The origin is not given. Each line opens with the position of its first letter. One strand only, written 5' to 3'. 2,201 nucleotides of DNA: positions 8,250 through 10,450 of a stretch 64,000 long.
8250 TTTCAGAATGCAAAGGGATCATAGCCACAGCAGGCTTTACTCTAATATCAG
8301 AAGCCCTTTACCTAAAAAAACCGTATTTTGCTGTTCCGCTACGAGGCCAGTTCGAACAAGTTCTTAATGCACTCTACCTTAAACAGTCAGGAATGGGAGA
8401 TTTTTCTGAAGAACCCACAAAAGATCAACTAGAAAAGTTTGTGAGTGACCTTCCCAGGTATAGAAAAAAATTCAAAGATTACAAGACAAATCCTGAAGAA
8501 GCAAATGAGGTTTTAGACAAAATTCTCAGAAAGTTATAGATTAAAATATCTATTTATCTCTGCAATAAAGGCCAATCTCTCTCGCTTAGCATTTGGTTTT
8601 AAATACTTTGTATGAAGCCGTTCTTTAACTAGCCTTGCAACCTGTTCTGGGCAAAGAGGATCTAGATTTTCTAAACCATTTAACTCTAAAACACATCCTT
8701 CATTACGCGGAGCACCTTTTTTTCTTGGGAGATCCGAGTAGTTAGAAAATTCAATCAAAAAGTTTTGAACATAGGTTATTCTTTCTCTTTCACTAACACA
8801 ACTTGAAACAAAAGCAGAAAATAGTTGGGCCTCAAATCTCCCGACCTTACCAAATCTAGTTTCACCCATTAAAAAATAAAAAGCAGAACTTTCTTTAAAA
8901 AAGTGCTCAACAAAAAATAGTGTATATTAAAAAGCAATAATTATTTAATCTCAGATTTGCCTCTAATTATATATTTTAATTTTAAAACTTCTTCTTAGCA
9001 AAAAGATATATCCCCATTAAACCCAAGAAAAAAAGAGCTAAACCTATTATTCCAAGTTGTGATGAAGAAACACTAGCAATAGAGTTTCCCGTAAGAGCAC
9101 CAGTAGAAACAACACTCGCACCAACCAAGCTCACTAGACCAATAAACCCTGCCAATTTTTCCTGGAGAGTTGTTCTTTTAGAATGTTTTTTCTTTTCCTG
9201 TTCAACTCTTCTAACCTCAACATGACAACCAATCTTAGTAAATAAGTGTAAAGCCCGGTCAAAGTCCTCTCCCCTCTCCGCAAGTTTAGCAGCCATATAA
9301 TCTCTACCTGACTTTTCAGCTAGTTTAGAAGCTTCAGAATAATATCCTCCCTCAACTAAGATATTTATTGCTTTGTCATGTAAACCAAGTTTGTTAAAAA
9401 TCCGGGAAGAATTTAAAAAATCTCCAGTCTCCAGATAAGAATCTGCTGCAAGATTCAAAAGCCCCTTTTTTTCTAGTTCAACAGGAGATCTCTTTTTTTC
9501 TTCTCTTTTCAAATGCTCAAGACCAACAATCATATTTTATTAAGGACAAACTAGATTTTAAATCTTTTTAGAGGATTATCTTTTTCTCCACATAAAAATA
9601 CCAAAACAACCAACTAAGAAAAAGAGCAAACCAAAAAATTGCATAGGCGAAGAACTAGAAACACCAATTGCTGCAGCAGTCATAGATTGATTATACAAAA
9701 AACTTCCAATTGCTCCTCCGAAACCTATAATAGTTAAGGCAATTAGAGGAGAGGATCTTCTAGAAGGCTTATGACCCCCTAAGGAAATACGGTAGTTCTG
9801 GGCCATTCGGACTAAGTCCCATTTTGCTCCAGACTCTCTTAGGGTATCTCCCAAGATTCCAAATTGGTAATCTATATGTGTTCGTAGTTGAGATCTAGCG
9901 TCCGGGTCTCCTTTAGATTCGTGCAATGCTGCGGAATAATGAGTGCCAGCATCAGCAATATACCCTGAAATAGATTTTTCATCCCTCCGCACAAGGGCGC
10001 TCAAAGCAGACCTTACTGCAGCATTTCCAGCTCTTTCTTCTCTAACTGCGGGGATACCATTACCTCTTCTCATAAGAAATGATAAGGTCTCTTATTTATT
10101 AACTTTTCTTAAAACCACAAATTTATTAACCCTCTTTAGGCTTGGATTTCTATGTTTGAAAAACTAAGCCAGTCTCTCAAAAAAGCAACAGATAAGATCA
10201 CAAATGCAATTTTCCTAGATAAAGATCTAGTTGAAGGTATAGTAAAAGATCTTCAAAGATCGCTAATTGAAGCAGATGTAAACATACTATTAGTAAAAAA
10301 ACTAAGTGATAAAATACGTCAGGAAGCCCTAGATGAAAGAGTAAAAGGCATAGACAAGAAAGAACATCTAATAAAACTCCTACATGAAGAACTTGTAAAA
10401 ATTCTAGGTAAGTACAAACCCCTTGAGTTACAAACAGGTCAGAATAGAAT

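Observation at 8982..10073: Recurrent C-terminal TM-hairpin module with an xTG(N/A)(A/S) Ser-rich loop in four unrelated proteins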

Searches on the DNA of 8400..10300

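Call 91: search_rna_families(source=window, start=8400, end=10300, threshold=evalue, max_evalue=0.1)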
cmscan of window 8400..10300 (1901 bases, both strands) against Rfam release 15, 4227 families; matches with E-value up to 0.1: 0.
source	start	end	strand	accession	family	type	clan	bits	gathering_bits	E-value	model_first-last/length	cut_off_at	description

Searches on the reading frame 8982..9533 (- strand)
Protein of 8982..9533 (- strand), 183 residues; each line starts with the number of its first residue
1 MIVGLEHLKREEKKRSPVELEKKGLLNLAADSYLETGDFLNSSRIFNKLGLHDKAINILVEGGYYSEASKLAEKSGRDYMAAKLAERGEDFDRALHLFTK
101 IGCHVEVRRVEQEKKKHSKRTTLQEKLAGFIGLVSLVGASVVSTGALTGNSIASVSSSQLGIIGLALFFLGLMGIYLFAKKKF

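Call 6: search_protein_families(library=pfam, proteins=[window:8982-9533:-], max_evalue=1)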
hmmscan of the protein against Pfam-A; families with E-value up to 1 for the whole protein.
window:8982-9533:- (183 aa): 5 families
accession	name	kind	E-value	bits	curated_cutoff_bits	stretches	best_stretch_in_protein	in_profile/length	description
PF24762.1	TPR_IF140-IFT172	-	0.032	13.3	26.8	1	20-116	180-266/486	IF140/IFT172 TPR domain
PF06695.16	Sm_multidrug_ex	-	0.044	14.8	30.7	1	108-160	56-104/121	Putative small multi-drug export protein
PF20599.3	DUF6796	-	0.044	13.8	26.9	1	150-181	53-84/225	Family of unknown function (DUF6796)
PF14938.12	SNAP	-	0.084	12.8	25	1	27-102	72-149/282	Soluble NSF attachment protein, SNAP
PF23387.2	TPR_IFT80_172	-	0.19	12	25.6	1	63-133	55-123/147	IFT80/172/WDR35/WDR19 TPR domain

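Call 7: search_protein_families(library=ncbifam, proteins=[window:8982-9533:-], max_evalue=1)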
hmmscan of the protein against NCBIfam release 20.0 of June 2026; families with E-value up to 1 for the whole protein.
window:8982-9533:- (183 aa): 2 families
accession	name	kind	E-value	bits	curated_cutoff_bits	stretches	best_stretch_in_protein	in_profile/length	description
NF033632.1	SLATT_4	domain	0.0022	17.9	55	1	109-178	8-76/154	SLATT domain-containing protein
TIGR01218.1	Gpos_tandem_5TM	subfamily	0.063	13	35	1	106-179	47-113/208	tandem five-TM protein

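Call 15: find_homologous_proteins(query=window:8982-9533:-, max_evalue=0.001)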
Query window:8982-9533:- (183 aa): 5 proteins with E <= 0.001 among 516 candidates.
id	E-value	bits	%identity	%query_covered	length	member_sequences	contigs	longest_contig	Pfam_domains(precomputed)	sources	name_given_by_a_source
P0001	8.4e-110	382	100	100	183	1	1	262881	-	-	-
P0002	4.7e-94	331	85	100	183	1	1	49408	-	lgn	-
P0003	4.8e-94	331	87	100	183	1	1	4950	-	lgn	-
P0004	4.3e-93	328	85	100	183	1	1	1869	-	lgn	-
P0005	2.1e-90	319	83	100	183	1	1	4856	-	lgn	-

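Call 74: search_protein_families(library=padloc, proteins=[window:8982-9533:-], max_evalue=0.01)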
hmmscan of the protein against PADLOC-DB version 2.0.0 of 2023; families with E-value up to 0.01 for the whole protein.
window:8982-9533:- (183 aa): 0 families
